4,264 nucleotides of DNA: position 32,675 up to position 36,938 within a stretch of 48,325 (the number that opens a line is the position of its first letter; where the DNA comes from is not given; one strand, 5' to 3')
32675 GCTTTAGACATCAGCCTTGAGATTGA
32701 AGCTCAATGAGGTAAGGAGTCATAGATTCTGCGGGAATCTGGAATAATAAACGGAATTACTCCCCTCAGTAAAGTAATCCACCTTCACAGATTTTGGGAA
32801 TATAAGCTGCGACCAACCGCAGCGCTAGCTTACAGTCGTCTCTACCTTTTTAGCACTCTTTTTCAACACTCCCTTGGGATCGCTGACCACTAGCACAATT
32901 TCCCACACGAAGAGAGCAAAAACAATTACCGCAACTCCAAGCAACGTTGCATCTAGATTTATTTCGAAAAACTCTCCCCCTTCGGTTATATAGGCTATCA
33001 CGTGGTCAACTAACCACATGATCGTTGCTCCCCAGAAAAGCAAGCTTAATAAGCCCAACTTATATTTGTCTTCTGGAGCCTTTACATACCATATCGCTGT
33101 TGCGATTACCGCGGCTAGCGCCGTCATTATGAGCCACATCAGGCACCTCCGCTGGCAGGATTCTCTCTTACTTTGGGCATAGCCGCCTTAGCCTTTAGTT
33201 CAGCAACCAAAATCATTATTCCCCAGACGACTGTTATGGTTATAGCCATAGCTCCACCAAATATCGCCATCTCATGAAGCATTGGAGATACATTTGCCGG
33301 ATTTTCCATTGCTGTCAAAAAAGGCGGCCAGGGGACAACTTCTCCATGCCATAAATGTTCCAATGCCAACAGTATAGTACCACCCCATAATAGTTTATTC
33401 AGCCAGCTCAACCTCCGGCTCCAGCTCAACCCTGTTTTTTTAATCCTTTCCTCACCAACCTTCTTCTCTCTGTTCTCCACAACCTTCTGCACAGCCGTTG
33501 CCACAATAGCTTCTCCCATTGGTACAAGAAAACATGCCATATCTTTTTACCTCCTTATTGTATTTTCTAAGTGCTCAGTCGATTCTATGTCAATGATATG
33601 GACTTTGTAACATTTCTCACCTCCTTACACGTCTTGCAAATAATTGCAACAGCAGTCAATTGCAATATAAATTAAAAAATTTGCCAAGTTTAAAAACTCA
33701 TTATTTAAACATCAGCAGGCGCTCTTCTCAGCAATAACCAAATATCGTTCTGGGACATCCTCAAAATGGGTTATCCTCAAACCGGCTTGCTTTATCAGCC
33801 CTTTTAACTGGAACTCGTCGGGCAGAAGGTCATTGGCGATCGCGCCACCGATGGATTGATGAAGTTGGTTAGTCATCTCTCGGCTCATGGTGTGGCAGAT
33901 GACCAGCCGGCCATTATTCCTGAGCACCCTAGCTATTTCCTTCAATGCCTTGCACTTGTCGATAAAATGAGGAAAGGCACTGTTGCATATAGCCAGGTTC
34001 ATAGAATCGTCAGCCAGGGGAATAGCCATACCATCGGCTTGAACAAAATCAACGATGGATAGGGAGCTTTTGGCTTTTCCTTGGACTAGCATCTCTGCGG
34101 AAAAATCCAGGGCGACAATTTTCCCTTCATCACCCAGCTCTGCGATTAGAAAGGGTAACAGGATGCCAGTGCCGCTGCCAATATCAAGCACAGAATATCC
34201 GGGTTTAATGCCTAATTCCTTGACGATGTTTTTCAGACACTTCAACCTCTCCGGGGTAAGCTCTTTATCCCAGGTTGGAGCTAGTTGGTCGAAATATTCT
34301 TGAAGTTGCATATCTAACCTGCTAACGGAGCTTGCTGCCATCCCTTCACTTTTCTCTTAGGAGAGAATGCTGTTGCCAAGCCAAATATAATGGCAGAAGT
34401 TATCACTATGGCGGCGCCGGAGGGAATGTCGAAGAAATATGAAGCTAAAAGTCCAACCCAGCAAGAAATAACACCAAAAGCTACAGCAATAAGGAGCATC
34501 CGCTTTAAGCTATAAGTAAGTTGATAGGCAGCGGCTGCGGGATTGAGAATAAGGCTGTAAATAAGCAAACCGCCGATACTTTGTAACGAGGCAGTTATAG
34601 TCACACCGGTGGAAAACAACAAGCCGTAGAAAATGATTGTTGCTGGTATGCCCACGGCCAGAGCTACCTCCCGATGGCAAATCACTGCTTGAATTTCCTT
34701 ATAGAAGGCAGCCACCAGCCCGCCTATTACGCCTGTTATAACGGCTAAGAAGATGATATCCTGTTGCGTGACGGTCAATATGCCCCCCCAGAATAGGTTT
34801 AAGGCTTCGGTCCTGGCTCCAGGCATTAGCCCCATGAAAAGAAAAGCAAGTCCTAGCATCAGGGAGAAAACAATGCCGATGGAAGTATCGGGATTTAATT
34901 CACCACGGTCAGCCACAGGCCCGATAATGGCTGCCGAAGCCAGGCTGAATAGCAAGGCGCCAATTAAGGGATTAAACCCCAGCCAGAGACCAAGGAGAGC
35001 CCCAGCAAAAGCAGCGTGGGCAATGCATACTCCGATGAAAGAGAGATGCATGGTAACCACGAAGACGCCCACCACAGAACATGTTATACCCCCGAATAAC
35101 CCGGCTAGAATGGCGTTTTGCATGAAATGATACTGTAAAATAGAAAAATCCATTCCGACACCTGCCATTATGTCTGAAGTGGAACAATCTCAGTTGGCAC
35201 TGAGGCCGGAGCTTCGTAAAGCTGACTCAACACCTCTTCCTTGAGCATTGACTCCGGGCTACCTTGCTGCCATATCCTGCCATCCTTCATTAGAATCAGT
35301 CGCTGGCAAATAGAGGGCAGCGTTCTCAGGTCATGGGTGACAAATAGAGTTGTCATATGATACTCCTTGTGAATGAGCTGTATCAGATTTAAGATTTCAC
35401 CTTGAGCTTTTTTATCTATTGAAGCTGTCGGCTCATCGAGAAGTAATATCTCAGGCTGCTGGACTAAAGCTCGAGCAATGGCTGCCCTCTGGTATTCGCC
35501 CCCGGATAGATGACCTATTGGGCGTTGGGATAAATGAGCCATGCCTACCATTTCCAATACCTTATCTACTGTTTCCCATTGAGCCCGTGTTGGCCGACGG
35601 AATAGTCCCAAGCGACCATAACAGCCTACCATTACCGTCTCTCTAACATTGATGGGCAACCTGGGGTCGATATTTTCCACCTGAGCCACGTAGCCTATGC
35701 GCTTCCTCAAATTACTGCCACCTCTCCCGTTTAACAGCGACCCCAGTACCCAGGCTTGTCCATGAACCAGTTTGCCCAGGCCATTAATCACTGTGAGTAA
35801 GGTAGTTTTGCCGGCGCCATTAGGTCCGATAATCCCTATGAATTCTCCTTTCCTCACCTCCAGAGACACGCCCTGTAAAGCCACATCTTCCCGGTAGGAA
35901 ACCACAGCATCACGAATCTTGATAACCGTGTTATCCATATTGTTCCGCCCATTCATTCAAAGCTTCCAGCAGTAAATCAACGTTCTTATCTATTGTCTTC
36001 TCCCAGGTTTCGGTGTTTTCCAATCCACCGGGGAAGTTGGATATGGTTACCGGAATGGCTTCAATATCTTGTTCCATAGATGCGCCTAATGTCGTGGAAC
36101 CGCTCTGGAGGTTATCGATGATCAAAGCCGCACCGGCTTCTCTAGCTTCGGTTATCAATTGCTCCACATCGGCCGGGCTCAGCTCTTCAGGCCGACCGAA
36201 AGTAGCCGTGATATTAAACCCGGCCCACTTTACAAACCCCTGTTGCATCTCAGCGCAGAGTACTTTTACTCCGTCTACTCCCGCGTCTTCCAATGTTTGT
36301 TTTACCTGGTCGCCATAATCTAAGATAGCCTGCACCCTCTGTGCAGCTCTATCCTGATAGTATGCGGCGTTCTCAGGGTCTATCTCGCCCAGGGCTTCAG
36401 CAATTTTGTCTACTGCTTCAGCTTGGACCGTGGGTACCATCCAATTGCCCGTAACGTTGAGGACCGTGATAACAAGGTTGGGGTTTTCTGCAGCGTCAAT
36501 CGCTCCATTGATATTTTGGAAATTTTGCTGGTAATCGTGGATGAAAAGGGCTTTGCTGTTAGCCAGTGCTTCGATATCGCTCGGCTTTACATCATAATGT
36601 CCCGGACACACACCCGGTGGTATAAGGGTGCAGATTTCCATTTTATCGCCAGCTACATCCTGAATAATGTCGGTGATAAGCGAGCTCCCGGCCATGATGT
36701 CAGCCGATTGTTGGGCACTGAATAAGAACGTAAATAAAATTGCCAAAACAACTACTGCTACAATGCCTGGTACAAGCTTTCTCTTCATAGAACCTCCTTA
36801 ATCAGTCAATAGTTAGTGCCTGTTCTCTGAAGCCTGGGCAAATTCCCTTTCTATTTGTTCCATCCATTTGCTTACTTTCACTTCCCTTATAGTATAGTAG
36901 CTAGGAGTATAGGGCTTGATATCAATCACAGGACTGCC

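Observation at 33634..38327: Recurrent palindrome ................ marks a predicted Fur-family regulon with three operator sites in one locus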

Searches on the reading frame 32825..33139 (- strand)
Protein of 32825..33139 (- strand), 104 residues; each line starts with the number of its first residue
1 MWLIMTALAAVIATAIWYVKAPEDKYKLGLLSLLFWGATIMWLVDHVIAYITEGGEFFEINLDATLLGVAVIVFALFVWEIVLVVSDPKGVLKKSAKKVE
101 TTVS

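Call 4: search_protein_families(library=pfam, proteins=[window:32825-33139:-], max_evalue=0.01)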
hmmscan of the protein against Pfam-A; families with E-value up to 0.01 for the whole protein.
window:32825-33139:- (104 aa): 0 families

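Call 23: search_protein_families(library=ncbifam, proteins=[window:32825-33139:-], max_evalue=0.001)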
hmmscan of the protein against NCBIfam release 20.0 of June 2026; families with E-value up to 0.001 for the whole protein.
window:32825-33139:- (104 aa): 0 families

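Call 35: search_protein_families(library=pfam, proteins=[window:32825-33139:-], max_evalue=5)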
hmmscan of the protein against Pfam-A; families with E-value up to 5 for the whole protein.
window:32825-33139:- (104 aa): 4 families
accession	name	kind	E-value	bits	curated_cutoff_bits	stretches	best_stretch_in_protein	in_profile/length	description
PF03023.19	MurJ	-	0.22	10.5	27.4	1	4-78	69-148/451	Lipid II flippase MurJ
PF24377.1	DUF7533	-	0.38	11.3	27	1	63-103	29-69/74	Family of unknown function (DUF7533)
PF23778.1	Phage_holin_2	-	1.7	9.3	32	1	3-78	4-80/92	Putative phage holin family 2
PF10762.14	DUF2583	-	4.6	8.2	27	1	1-45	18-60/88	Protein of unknown function (DUF2583)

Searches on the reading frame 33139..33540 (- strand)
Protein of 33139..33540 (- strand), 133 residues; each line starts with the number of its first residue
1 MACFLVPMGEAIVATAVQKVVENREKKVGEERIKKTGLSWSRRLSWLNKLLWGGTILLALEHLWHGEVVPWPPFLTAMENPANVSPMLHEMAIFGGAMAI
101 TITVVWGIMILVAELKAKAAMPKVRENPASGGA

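Call 4: search_protein_families(library=pfam, proteins=[window:33139-33540:-], max_evalue=0.01)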
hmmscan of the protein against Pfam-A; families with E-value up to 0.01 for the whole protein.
window:33139-33540:- (133 aa): 0 families

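Call 23: search_protein_families(library=ncbifam, proteins=[window:33139-33540:-], max_evalue=0.001)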
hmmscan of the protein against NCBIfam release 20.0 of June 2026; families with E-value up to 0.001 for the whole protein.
window:33139-33540:- (133 aa): 0 families

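Call 32: find_related_loci(query=window:33139-33540:-, collection=metagenome_contigs, flank=4000)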
Query window:33139-33540:- (133 aa) in metagenome_contigs; peptide patterns used: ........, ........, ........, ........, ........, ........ (x = any residue, [..] = any of these).
599 stretches matched a pattern (row limit reached: there are more); 358 encode a relative of the query (tblastn E <= 1e-3); the best 80 are kept; 80 distinct loci.
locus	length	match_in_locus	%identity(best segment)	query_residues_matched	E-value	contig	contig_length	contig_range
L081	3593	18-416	92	1-133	1e-79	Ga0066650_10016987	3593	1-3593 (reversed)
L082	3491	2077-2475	92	1-133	2e-79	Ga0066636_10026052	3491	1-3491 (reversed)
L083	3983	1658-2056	86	1-133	5e-76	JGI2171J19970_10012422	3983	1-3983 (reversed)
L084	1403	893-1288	89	1-132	2e-80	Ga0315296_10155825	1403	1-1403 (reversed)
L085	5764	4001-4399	86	1-133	5e-76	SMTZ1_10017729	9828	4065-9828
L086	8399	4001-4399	84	1-133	2e-72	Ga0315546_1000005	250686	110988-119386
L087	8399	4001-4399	84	1-133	2e-72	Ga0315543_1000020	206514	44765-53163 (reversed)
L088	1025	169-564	83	1-133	2e-76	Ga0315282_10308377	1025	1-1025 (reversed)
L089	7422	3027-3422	81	1-133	9e-70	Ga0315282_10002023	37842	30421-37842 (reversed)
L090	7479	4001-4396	81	1-133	9e-70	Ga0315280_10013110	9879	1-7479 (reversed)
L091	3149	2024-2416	80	1-132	3e-68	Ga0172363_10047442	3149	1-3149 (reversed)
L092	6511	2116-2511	79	1-133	2e-67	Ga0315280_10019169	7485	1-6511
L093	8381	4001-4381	81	1-128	2e-66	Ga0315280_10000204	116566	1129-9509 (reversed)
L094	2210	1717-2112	77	1-132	2e-67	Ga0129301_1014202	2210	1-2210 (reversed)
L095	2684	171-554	81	1-130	1e-66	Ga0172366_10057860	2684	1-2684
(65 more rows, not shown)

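Call 35: search_protein_families(library=pfam, proteins=[window:33139-33540:-], max_evalue=5)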
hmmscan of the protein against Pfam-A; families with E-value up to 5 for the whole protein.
window:33139-33540:- (133 aa): 0 families

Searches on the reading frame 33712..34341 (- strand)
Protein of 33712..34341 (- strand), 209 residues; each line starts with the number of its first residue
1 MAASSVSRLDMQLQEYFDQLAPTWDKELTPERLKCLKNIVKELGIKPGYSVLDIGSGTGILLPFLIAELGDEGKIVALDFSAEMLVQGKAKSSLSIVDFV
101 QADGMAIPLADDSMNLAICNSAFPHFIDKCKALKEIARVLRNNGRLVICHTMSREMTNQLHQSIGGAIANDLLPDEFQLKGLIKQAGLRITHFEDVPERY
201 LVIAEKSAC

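Call 4: search_protein_families(library=pfam, proteins=[window:33712-34341:-], max_evalue=0.01)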
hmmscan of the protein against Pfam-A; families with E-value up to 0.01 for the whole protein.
window:33712-34341:- (209 aa): 13 families
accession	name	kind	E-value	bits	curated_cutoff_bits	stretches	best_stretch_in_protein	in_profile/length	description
PF13847.12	Methyltransf_31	-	4.8e-20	72.2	27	1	45-158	1-120/145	Methyltransferase domain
PF08241.18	Methyltransf_11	-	1.4e-19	70.9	21.2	1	52-148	1-95/95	Methyltransferase domain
PF01209.24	Ubie_methyltran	-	1.9e-18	67.1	20.1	1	38-160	38-162/233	ubiE/COQ5 methyltransferase family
PF13649.12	Methyltransf_25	-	5.7e-18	65.9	27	1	51-144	1-97/97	Methyltransferase domain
PF13489.12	Methyltransf_23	-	2.7e-12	47.2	27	1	39-192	12-163/164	Methyltransferase domain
PF08242.18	Methyltransf_12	-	2.1e-11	44.9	30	1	52-146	1-98/98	Methyltransferase domain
PF01135.25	PCMT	-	6.3e-06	26.5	20.3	1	40-105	66-134/210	Protein-L-isoaspartate(D-aspartate) O-methyltransferase (PCMT)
PF01234.23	NNMT_PNMT_TEMT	-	6.5e-05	22.7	25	0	13-66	22-75/261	NNMT/PNMT/TEMT family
PF05175.20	MTS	-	0.00013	22.1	23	1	47-165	31-155/170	Methyltransferase small domain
PF05148.21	Methyltransf_8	-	0.0003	21.2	27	1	99-156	108-164/219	Hypothetical methyltransferase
PF02353.26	CMAS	-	0.00033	20.5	27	1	29-194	44-216/273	Mycolic acid cyclopropane synthetase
PF01728.25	FtsJ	-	0.00036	20.9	24.1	1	36-103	9-74/181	FtsJ-like methyltransferase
PF20922.3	Anamorsin_N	-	0.0039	17.4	27.1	1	109-159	47-98/163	Anamorsin, N-terminal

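Call 23: search_protein_families(library=ncbifam, proteins=[window:33712-34341:-], max_evalue=0.001)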
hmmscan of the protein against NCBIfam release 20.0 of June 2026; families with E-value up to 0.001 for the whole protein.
window:33712-34341:- (209 aa): 31 families (the best 25 are shown)
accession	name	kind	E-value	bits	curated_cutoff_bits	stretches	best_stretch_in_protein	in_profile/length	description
NF045667.1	MTase_DVU1556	equivalog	8.5e-23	80.9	155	1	36-196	11-168/213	DVU_1556 family methyltransferase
NF041537.1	ArsM_AhpD_UU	exception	6.8e-20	71.1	510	1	45-172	74-212/345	arsenite methyltransferase/AhpD domain selenoprotein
NF001244.0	PRK00216.1-5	equivalog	1.8e-19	70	216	1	12-158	9-162/236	bifunctional demethylmenaquinone methyltransferase/2-methoxy-6-polyprenyl-1,4-benzoquinol methylase UbiE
TIGR02072.1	BioC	equivalog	1.2e-18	67.8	184.95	1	48-184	35-168/244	malonyl-ACP O-methyltransferase BioC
NF008823.0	PRK11873.1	subfamily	2.7e-18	66.4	263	1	44-163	74-197/272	arsenite methyltransferase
TIGR01934.1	MenG_MenH_UbiE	subfamily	3.7e-18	65.6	158.35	1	37-158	29-150/223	ubiquinone/menaquinone biosynthesis methyltransferase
NF047649.1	MTase_UXPK_star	exception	6.3e-18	64.8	460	1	44-168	74-209/283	methyltransferase/UXPK-star double selenoprotein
NF041536.1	ArsM_DUF2284_UU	exception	8e-17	60.7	575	1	45-159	74-192/459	arsenite methyltransferase/DUF2284 domain selenoprotein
NF001241.0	PRK00216.1-2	equivalog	1.2e-16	61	327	1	37-155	41-153/231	demethylmenaquinone methyltransferase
NF001243.0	PRK00216.1-4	equivalog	2.4e-16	59.8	235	1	36-156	36-159/237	demethylmenaquinone methyltransferase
NF052510.1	methyltran_MpqE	exception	1.7e-14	53.8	335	1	38-162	37-164/234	methyl-plastoquinone biosynthesis methyltransferase MpqE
NF001240.0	PRK00216.1-1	equivalog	3.3e-14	52.5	378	1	40-161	56-180/251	bifunctional demethylmenaquinone methyltransferase/2-methoxy-6-polyprenyl-1,4-benzoquinol methylase UbiE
TIGR02752.1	MenG_heptapren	equivalog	1.5e-13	50.8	419.85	1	34-156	32-157/231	demethylmenaquinone methyltransferase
NF007610.0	PRK10258.1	equivalog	1.2e-11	44.4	342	1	37-165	32-154/251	malonyl-ACP O-methyltransferase BioC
NF043040.1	corrin_prot_MT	hypoth_equivalog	3.5e-11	43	180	1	28-152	22-151/216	corrinoid protein-associated methyltransferase CpaM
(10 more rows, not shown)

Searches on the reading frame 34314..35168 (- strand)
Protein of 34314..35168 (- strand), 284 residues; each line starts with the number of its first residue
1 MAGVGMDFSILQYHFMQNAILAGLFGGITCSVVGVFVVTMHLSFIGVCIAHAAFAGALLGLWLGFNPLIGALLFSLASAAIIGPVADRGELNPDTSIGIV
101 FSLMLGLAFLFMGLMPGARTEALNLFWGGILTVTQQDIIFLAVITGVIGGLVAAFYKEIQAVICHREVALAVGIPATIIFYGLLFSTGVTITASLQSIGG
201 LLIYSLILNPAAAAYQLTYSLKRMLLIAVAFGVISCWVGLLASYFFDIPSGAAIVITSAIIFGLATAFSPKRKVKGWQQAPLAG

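Call 4: search_protein_families(library=pfam, proteins=[window:34314-35168:-], max_evalue=0.01)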
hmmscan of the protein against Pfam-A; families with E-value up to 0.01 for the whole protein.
window:34314-35168:- (284 aa): 1 family
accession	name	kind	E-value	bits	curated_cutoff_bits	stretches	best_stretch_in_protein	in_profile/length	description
PF00950.22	ABC-3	-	6.4e-58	196.7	20.1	1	12-268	1-257/258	ABC 3 transport family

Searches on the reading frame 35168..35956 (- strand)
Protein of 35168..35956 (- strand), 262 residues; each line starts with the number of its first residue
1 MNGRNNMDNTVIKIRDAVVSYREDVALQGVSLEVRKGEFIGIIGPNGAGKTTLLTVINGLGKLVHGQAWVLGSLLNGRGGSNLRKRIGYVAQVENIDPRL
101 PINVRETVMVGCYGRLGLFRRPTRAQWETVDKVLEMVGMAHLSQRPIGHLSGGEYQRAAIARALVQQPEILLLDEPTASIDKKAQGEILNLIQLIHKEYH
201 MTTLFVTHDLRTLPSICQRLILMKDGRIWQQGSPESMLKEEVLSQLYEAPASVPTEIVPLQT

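Call 4: search_protein_families(library=pfam, proteins=[window:35168-35956:-], max_evalue=0.01)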
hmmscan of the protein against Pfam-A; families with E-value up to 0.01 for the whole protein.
window:35168-35956:- (262 aa): 6 families
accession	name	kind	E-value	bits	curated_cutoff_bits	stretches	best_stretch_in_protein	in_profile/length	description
PF00005.33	ABC_tran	-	2.3e-34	119.4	25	1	27-178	1-137/137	ABC transporter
PF13304.12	AAA_21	-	4.1e-08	34.1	27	2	40-62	2-24/304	AAA domain, putative AbiEii toxin, Type IV TA system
PF02463.25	SMC_N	-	9.6e-05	22.3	40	1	38-209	25-198/220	RecF/RecN/SMC N terminal domain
PF13476.12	AAA_23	-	0.00092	20.3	27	1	38-57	20-39/201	AAA domain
PF09818.15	ABC_ATPase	-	0.0062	16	23.2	0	151-179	159-187/283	P-loop domain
PF19993.5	DO-GTPase2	-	0.0067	16.6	27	0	39-56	2-19/226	Double-GTPase 2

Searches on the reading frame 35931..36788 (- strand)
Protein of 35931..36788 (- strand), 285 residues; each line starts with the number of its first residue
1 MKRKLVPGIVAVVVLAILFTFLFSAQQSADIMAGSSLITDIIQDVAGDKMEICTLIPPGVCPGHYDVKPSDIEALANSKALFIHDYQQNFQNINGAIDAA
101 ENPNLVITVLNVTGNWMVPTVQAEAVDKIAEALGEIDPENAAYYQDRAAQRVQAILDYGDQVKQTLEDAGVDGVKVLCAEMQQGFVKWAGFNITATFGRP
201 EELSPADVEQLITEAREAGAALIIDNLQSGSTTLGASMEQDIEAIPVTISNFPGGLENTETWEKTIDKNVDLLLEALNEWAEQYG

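Call 4: search_protein_families(library=pfam, proteins=[window:35931-36788:-], max_evalue=0.01)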
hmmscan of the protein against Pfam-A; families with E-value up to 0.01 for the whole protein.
window:35931-36788:- (285 aa): 1 family
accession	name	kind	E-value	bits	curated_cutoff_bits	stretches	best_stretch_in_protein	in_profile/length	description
PF01297.22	ZnuA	-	6e-27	95.2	29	1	32-276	2-263/263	Zinc-uptake complex component A periplasmic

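Call 23: search_protein_families(library=ncbifam, proteins=[window:35931-36788:-], max_evalue=0.001)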
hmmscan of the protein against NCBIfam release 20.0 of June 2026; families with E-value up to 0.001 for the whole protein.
window:35931-36788:- (285 aa): 6 families
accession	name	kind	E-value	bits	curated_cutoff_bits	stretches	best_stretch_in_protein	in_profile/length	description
NF040870.1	AztC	equivalog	1.2e-10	41.4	350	1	31-86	1-56/277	zinc ABC transporter substrate-binding protein AztC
TIGR03772.1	anch_rpt_subst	equivalog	5.3e-10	38.5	350.45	1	30-104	1-75/486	anchored repeat ABC transporter, substrate-binding protein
NF047355.1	ABC_bind_Mn_Staph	exception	1.8e-09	37.3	500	1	26-84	30-88/309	manganese ABC transporter substrate-binding lipoprotein MntC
NF053703.1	Mn_SBP_EfaA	exception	2.5e-09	36.7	485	1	27-83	34-90/310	Mn/Fe ABC transporter substrate-binding lipoprotein EfaA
NF053842.1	MnTportMntCDein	equivalog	5.3e-09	35.7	400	1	30-84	7-61/281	manganese ABC transporter substrate-binding protein MntC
NF040928.1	ABC_lipo_SloC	subfamily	1.8e-07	30.6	525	1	26-83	25-82/304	metal ABC transporter substrate-binding lipoprotein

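Call 24: search_solved_structures(query=window:35931-36788:-, max_evalue=0.01, show_alignments=2)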
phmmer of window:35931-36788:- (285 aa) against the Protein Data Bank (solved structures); distinct sequences matched with E-value up to 0.01: 27.
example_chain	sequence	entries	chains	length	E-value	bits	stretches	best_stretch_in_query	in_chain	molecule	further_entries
5hx7_A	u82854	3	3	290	1.3e-09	40.9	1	30-96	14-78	Manganese-binding lipoprotein MntA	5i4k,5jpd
4oxq_A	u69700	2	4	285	6e-07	32.2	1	29-97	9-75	Manganese ABC transporter, periplasmic-binding protein SitA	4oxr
6r6k_A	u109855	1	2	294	2.5e-06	30.1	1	42-279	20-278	ABC transporter substrate-binding protein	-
4k3v_A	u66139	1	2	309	1.1e-05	28.1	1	3-84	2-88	ABC superfamily ATP binding cassette transporter, binding protein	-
4uto_A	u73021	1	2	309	1.1e-05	28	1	25-84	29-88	MANGANESE ABC TRANSPORTER SUBSTRATE-BINDING LIPOPROTEIN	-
4utp_A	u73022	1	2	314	1.2e-05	27.9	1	25-84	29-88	MANGANESE ABC TRANSPORTER SUBSTRATE-BINDING LIPOPROTEIN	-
3ujp_A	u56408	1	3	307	1.6e-05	27.5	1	26-156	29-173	Mn transporter subunit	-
1psz_A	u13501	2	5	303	1.8e-05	27.3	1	27-84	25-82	PROTEIN (SURFACE ANTIGEN PSAA) | MANGANESE ABC TRANSPORTER SUBSTRATE-BINDING LIPOPROTEIN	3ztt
6r3z_A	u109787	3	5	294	1.9e-05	27.3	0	42-107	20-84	Probable adhesion protein | Adhesion protein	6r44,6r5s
1xvl_A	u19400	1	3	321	1.9e-05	27.2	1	26-156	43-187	Mn transporter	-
8yj8_A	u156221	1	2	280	2.1e-05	27.1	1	30-84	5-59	Iron ABC transporter substrate-binding lipoprotein MtsA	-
6ru4_A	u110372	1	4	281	2.3e-05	27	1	42-279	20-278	Probable adhesion protein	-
8yj5_A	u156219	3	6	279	2.4e-05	26.9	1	31-84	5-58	Iron ABC transporter substrate-binding lipoprotein MtsA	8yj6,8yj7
4irm_A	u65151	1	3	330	2.5e-05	26.8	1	26-164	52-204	Mn transporter; MntC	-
4nno_A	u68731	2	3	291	4.5e-05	26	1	31-85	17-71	Lipoprotein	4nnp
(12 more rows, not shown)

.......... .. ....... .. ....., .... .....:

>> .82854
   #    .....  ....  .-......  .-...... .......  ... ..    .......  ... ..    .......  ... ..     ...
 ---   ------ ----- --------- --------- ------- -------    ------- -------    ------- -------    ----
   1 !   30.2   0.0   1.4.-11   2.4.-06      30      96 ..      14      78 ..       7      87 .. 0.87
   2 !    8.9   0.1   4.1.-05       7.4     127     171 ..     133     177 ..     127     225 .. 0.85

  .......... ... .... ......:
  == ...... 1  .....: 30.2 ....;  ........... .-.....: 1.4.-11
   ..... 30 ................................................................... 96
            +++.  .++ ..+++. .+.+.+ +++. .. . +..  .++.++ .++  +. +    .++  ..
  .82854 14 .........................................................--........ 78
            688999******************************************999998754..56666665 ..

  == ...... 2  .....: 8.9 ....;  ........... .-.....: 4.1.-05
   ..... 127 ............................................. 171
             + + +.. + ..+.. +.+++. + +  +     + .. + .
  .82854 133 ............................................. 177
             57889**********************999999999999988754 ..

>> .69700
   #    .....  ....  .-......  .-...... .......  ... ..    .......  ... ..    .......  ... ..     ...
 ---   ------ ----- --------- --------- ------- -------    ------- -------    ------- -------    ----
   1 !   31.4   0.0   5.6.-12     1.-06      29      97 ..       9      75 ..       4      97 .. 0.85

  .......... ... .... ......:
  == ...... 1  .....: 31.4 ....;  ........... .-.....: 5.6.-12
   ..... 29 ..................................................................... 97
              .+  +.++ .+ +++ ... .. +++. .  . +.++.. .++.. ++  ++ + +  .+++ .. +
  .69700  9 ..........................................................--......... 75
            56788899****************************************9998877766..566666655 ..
